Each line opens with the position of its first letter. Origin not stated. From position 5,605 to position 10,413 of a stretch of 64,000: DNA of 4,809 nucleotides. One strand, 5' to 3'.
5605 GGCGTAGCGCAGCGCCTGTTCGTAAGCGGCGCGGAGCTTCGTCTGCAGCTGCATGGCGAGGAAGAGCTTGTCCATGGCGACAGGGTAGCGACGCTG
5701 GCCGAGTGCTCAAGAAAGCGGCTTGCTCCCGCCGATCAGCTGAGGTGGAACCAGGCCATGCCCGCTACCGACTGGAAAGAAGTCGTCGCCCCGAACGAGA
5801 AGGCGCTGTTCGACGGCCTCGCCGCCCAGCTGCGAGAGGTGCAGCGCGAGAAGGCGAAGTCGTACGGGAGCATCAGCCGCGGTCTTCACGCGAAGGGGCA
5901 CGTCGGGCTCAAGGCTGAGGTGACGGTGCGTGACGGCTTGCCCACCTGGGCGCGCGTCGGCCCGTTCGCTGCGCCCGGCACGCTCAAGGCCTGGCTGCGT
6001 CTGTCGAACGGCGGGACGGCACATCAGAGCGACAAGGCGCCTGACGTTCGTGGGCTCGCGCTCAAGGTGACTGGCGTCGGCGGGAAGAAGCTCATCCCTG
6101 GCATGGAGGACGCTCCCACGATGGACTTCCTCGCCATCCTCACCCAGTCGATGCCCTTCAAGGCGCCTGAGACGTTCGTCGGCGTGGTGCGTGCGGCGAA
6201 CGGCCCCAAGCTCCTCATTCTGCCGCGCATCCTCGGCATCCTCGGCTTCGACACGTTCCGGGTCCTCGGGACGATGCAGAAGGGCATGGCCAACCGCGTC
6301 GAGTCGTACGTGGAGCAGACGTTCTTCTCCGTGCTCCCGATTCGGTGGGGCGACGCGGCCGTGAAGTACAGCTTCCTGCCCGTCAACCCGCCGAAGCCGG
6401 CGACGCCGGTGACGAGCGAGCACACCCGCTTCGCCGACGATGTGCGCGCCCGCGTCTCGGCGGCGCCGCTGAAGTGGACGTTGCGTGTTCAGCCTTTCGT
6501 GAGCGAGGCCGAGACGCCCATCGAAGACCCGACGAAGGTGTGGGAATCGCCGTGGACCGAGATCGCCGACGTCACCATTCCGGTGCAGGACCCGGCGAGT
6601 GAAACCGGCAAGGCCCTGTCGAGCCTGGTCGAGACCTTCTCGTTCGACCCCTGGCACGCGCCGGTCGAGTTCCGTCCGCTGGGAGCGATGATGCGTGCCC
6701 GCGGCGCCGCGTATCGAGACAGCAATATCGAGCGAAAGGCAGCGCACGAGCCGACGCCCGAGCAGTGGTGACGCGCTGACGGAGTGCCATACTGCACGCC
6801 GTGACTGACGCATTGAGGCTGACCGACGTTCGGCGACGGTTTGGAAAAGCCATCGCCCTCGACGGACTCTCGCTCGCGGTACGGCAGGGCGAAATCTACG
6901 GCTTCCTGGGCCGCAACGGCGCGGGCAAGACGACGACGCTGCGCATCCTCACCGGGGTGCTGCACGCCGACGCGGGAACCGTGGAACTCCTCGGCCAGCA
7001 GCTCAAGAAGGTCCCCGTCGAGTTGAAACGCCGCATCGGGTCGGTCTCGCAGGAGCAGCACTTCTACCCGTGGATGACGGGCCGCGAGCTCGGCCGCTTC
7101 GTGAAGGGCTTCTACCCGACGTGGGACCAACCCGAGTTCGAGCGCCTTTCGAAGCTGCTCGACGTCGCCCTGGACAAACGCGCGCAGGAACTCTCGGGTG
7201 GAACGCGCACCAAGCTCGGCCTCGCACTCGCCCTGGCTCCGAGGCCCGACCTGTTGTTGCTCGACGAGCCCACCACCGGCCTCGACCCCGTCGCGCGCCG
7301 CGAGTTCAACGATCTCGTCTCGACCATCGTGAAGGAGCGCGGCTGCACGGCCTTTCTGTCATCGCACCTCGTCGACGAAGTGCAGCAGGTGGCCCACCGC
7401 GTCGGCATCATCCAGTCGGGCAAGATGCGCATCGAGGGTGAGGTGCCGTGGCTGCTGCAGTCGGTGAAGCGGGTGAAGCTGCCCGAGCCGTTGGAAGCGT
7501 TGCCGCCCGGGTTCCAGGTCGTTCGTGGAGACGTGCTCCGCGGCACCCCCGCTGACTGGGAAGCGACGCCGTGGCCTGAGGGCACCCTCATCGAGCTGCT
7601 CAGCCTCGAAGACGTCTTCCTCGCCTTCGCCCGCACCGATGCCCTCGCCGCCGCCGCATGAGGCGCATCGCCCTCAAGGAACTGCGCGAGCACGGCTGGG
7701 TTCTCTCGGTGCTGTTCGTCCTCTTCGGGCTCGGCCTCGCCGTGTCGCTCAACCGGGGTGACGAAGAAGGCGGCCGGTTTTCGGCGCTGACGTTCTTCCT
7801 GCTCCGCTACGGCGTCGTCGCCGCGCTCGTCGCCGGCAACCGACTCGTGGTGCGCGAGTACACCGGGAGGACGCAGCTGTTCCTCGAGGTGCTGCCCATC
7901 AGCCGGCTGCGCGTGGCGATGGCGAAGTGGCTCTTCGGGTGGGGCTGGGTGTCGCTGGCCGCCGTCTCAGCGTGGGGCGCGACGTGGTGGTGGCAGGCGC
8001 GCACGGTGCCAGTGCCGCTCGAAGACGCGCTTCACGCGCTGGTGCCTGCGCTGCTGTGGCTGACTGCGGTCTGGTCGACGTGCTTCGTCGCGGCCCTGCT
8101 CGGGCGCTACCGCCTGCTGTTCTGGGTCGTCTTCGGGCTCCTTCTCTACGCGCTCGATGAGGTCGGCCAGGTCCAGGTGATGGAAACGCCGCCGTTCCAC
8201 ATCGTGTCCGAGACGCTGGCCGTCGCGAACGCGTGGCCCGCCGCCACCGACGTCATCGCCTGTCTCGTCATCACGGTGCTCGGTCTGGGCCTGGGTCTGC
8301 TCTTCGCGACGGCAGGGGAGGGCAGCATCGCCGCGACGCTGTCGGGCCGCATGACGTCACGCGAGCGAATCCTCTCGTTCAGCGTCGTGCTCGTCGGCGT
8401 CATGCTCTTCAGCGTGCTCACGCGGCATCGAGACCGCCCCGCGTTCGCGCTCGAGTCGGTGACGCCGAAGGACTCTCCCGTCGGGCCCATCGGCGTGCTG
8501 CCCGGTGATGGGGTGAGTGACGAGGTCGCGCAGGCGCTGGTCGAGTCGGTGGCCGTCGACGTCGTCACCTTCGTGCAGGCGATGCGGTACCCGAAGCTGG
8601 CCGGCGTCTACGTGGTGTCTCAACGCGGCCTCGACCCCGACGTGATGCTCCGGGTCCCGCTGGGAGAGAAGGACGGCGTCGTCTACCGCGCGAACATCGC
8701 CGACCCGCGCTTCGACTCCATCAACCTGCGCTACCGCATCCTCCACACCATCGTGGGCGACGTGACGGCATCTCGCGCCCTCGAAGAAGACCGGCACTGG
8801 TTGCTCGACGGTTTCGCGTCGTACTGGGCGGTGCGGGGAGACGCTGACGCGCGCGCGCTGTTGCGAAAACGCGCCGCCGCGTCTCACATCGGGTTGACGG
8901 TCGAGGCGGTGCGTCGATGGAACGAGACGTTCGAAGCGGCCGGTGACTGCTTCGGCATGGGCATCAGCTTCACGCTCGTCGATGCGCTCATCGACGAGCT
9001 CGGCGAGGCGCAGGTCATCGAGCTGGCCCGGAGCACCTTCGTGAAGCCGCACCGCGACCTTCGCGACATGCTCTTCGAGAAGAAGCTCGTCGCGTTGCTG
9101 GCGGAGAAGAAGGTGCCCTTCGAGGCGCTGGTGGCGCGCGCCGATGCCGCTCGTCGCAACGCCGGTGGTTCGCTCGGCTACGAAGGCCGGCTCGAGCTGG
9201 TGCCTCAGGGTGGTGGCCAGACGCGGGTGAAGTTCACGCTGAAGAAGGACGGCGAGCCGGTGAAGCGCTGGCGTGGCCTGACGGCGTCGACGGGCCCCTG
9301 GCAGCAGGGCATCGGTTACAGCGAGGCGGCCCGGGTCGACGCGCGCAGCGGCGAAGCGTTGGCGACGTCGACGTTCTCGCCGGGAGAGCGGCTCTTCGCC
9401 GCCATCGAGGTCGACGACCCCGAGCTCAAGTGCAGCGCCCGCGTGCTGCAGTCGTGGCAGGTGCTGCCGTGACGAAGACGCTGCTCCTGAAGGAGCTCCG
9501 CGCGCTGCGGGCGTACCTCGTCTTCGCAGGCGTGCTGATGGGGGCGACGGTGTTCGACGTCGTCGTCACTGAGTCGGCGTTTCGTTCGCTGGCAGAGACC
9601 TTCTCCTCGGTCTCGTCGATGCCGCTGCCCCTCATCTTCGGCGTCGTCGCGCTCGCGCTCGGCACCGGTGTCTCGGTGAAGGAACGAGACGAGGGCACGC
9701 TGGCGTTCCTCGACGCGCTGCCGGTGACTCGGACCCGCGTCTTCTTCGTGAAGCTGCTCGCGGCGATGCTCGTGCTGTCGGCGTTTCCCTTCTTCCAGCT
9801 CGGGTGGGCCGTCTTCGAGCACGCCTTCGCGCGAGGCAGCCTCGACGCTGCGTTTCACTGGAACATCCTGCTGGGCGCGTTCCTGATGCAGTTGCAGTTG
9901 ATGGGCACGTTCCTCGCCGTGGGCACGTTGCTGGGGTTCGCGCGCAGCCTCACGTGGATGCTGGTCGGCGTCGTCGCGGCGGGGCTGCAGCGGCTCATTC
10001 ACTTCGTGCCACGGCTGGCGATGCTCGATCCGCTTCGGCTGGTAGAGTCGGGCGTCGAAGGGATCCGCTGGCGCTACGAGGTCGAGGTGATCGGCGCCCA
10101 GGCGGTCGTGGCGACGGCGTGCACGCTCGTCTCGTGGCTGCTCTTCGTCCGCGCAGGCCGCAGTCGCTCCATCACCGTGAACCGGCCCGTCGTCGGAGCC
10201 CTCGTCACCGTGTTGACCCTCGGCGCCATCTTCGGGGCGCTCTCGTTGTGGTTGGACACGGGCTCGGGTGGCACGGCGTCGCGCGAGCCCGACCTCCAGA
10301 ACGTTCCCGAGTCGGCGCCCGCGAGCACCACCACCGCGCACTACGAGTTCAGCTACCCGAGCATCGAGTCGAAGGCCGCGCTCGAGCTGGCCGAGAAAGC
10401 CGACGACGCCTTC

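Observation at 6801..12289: ABC exporter whose two permeases each carry an extracytoplasmic gluzincin-like domain (one intact HExxH...E, one degenerate), flanked by PglI/AgmX-type proteins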

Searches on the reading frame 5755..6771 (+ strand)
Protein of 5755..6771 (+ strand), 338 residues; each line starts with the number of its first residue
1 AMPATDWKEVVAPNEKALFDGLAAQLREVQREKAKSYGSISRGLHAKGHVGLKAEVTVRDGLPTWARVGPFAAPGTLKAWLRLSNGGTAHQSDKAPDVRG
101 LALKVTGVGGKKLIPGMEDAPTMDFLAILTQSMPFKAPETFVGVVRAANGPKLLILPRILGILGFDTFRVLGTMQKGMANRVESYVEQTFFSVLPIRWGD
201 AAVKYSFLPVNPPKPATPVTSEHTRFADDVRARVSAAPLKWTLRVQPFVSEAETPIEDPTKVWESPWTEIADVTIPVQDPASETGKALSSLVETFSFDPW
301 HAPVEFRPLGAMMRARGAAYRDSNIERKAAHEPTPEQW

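Call 60: search_protein_families(library=padloc, proteins=[window:5755-6771:+], max_evalue=0.001)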
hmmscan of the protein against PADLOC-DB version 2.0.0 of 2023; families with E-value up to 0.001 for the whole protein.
window:5755-6771:+ (338 aa): 0 families

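Call 61: search_protein_families(library=ncbifam, proteins=[window:5755-6771:+], max_evalue=0.001)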
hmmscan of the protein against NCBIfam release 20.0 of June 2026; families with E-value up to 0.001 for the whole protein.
window:5755-6771:+ (338 aa): 0 families

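Call 66: search_solved_structures(query=window:5755-6771:+, max_evalue=1)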
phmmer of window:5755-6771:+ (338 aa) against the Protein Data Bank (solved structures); distinct sequences matched with E-value up to 1: 5.
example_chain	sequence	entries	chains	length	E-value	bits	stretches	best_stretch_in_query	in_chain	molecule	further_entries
3e4w_A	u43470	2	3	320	2.3e-09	40.4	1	42-286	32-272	Putative uncharacterized protein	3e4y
6nu2_h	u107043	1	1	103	0.15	14.7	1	176-211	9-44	39S ribosomal protein L50, mitochondrial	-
7qh7_h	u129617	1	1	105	0.15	14.7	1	176-211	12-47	39S ribosomal protein L50, mitochondrial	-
6kgx_ZH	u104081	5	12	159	0.21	14.3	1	173-237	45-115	LRC4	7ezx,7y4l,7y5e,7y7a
3j7y_h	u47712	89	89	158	0.38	13.4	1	176-211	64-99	mL50 | 39S ribosomal protein L50, mitochondrial | Large ribosomal subunit protein mL50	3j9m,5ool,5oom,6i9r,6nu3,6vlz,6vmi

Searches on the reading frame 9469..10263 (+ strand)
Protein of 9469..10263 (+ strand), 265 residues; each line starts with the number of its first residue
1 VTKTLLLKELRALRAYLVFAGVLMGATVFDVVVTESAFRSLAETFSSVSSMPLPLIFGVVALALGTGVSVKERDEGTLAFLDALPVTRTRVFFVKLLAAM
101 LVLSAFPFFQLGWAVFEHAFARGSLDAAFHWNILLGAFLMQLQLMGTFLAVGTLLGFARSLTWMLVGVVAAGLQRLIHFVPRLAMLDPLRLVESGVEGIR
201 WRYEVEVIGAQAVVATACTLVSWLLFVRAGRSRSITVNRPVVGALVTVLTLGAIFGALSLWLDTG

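Call 64: find_homologous_proteins(query=window:9469-10263:+, max_evalue=0.001)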
Query window:9469-10263:+ (265 aa): 1 proteins with E <= 0.001 among 8000 candidates.
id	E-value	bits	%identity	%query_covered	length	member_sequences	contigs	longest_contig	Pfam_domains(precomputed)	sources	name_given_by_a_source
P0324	1.1e-63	233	76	57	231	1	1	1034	-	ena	-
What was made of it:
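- Tried and rejected: It returned one fragment (call 64).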
